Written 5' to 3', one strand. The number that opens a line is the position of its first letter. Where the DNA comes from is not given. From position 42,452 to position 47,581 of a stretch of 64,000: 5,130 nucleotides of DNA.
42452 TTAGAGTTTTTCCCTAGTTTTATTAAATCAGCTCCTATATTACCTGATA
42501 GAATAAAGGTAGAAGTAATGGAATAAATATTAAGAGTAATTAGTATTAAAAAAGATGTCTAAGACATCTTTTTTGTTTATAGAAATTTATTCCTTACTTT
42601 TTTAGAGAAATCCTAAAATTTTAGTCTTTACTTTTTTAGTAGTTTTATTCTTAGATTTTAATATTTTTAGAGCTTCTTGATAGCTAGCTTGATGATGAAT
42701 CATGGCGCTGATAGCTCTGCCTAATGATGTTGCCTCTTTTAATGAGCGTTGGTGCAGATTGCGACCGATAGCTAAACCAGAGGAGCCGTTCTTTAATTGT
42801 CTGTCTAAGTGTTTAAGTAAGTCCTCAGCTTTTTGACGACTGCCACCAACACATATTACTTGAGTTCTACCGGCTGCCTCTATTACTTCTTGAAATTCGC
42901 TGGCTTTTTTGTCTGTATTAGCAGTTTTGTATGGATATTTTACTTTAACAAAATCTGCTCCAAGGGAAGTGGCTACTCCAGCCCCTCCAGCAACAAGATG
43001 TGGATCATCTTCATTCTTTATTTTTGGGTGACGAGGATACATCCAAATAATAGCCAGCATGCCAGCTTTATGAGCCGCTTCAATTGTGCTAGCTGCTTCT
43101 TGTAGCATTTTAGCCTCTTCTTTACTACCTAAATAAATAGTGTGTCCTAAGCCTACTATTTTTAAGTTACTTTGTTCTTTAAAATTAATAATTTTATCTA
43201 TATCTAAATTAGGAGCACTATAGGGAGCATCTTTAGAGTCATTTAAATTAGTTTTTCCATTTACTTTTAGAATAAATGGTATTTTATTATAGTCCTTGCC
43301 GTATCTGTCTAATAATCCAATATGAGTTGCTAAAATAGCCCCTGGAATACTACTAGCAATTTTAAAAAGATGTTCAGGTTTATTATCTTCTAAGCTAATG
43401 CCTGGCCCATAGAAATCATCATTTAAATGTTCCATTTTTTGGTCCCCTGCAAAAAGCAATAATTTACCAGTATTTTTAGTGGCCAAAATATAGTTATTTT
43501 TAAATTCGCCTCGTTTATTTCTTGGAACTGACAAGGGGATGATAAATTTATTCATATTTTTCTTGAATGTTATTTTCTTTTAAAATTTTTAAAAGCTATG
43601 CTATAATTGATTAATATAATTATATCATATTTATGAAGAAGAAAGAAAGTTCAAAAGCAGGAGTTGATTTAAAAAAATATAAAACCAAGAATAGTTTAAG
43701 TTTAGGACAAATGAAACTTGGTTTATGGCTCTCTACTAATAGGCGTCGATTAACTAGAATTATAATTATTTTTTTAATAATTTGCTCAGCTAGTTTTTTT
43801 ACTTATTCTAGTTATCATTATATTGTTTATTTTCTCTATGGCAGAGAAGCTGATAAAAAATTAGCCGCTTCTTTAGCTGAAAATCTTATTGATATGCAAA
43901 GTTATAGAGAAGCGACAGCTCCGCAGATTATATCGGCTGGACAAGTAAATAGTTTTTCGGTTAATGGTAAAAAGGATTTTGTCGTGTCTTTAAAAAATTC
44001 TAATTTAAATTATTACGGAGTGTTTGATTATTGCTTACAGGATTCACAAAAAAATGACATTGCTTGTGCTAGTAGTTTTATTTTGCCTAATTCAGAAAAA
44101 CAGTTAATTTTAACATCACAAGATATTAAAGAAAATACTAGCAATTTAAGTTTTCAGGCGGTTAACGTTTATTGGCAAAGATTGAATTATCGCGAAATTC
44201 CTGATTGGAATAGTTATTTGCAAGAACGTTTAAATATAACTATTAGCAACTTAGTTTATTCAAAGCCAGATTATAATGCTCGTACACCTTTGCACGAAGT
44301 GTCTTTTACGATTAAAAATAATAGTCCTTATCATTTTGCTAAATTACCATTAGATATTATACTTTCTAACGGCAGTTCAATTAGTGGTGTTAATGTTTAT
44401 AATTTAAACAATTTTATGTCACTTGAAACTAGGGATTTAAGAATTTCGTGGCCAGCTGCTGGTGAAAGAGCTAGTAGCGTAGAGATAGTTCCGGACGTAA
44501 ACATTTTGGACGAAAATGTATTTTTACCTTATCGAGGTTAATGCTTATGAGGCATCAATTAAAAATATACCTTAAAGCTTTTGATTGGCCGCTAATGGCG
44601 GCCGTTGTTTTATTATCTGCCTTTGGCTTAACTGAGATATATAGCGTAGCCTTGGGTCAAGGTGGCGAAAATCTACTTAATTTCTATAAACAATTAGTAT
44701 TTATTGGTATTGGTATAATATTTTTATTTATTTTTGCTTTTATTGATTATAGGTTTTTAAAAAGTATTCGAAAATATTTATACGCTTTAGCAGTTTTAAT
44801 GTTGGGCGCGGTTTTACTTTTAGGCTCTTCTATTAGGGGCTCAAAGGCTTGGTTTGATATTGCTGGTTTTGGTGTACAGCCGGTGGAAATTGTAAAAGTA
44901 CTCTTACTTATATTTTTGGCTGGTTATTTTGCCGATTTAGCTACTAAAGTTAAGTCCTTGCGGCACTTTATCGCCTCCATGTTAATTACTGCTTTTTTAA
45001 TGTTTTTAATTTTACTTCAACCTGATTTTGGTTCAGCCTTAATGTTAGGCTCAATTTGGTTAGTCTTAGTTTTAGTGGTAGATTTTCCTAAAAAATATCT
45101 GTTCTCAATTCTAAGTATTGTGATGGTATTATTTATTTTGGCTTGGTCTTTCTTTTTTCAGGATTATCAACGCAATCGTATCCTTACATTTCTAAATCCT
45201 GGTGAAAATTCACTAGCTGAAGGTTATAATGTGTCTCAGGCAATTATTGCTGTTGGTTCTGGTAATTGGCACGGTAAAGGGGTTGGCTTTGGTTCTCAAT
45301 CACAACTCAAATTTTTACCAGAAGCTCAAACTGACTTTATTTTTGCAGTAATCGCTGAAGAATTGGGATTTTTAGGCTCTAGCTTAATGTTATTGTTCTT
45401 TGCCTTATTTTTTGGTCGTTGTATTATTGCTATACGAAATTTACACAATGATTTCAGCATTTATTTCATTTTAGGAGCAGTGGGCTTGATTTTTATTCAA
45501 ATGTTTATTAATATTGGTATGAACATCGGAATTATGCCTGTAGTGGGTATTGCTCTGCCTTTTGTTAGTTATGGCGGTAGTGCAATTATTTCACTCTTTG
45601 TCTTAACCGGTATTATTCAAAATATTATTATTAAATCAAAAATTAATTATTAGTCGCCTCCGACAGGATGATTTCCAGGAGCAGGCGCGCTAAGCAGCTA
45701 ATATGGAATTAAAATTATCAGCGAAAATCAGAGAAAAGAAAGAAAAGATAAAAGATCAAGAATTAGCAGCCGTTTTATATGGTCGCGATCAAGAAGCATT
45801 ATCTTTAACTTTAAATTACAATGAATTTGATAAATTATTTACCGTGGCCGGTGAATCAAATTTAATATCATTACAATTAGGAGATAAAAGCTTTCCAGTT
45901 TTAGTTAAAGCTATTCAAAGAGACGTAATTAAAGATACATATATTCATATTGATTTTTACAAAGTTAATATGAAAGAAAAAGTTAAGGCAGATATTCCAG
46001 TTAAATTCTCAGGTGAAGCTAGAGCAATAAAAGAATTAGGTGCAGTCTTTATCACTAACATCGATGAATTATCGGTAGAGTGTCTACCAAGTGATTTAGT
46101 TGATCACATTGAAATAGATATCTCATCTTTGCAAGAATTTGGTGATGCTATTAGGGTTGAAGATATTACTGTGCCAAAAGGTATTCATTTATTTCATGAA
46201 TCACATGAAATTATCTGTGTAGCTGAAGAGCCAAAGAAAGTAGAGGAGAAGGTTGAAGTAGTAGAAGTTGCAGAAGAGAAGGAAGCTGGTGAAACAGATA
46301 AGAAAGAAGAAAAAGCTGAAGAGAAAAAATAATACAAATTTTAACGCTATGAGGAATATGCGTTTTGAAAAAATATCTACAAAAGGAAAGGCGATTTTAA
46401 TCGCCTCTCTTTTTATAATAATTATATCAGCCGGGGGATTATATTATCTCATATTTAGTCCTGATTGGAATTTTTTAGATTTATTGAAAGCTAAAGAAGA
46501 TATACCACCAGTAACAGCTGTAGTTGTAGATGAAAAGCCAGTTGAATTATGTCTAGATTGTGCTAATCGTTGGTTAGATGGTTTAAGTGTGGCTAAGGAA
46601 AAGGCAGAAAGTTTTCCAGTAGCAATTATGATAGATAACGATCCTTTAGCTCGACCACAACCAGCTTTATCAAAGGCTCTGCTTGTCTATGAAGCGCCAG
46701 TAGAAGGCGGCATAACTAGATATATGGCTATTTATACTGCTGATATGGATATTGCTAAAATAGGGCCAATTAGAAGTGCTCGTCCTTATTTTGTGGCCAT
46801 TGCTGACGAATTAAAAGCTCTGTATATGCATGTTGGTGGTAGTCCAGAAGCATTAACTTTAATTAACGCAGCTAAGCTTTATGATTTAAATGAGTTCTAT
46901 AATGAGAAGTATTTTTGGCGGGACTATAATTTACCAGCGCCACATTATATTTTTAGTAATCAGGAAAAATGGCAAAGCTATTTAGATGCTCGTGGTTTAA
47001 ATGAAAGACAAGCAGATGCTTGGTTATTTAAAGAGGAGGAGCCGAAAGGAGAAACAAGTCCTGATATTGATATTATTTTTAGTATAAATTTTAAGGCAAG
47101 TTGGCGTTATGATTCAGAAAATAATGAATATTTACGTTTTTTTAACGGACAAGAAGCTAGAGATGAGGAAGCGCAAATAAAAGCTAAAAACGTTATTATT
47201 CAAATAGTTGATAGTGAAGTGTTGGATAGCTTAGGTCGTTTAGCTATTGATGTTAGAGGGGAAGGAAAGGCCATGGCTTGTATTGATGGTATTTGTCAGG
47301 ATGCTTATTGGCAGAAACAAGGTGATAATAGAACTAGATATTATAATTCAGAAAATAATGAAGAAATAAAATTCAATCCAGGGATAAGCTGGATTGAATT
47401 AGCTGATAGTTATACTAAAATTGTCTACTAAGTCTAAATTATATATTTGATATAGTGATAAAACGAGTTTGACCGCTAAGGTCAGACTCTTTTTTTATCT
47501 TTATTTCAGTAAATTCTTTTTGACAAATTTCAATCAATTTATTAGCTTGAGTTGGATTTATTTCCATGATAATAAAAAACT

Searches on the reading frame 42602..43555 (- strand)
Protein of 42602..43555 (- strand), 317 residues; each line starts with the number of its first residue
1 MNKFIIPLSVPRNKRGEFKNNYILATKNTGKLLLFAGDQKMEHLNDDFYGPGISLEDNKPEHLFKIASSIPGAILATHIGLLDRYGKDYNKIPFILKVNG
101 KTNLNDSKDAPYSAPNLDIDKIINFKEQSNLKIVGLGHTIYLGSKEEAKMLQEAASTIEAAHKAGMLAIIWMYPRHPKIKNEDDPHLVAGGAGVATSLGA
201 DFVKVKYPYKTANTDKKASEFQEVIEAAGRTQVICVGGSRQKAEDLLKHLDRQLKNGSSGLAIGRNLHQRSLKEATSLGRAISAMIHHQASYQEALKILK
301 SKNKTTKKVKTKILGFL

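Call 79: search_protein_families(library=pfam, proteins=[window:42602-43555:-], max_evalue=0.0001)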
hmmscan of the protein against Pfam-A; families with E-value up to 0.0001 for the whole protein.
window:42602-43555:- (317 aa): 1 family
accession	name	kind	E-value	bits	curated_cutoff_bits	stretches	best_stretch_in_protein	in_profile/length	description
PF01791.15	DeoC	-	4.6e-44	151.2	23.8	1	33-269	2-228/229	DeoC/LacD family aldolase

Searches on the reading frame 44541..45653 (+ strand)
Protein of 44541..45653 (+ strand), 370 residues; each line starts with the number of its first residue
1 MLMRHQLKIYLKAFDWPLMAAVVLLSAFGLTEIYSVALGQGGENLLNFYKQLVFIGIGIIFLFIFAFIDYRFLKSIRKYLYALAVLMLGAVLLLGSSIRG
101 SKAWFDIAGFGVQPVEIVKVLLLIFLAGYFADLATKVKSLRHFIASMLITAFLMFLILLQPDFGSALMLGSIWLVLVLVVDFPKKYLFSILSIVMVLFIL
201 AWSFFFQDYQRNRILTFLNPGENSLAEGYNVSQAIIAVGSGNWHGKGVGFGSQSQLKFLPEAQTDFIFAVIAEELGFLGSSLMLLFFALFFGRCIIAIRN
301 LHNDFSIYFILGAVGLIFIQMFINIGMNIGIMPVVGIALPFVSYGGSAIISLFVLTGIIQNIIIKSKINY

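Call 79: search_protein_families(library=pfam, proteins=[window:44541-45653:+], max_evalue=0.0001)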
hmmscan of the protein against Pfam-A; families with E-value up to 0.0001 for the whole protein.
window:44541-45653:+ (370 aa): 1 family
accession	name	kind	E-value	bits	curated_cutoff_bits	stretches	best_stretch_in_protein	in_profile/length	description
PF01098.24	FTSW_RODA_SPOVE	-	2e-88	297.2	26.4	1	19-365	5-353/356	Cell cycle protein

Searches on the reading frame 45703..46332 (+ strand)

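Call 79: search_protein_families(library=pfam, proteins=[window:45703-46332:+], max_evalue=0.0001)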
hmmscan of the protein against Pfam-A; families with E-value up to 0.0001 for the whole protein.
window:45703-46332:+ (209 aa): 2 families
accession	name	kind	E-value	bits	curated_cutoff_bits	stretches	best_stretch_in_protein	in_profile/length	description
PF14693.11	Ribosomal_TL5_C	-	8.7e-21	74.5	27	1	93-177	1-83/84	Ribosomal protein TL5, C-terminal domain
PF01386.24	Ribosomal_L25p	-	5e-14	53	23.6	1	17-85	18-82/82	Ribosomal L25p family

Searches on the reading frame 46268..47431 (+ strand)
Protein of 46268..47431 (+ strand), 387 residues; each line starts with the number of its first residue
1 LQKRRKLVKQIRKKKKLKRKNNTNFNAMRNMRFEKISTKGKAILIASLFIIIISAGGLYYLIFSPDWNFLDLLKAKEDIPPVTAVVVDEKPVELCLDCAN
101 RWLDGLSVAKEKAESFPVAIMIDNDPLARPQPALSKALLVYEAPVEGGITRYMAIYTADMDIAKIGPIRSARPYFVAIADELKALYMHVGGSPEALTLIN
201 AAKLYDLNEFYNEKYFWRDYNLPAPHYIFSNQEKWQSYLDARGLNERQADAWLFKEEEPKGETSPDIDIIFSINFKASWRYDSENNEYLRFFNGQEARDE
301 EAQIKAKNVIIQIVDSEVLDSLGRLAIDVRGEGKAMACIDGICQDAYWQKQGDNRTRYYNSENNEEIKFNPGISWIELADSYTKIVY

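Call 79: search_protein_families(library=pfam, proteins=[window:46268-47431:+], max_evalue=0.0001)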
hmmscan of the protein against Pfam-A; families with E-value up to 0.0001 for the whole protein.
window:46268-47431:+ (387 aa): 2 families
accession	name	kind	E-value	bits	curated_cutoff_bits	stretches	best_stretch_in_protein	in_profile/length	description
PF11258.13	DUF3048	-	1.3e-40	139.4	25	1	105-243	3-146/148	Protein of unknown function (DUF3048) N-terminal domain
PF17479.7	DUF3048_C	-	1.5e-22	80.6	25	1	270-376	4-114/114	Protein of unknown function (DUF3048) C-terminal domain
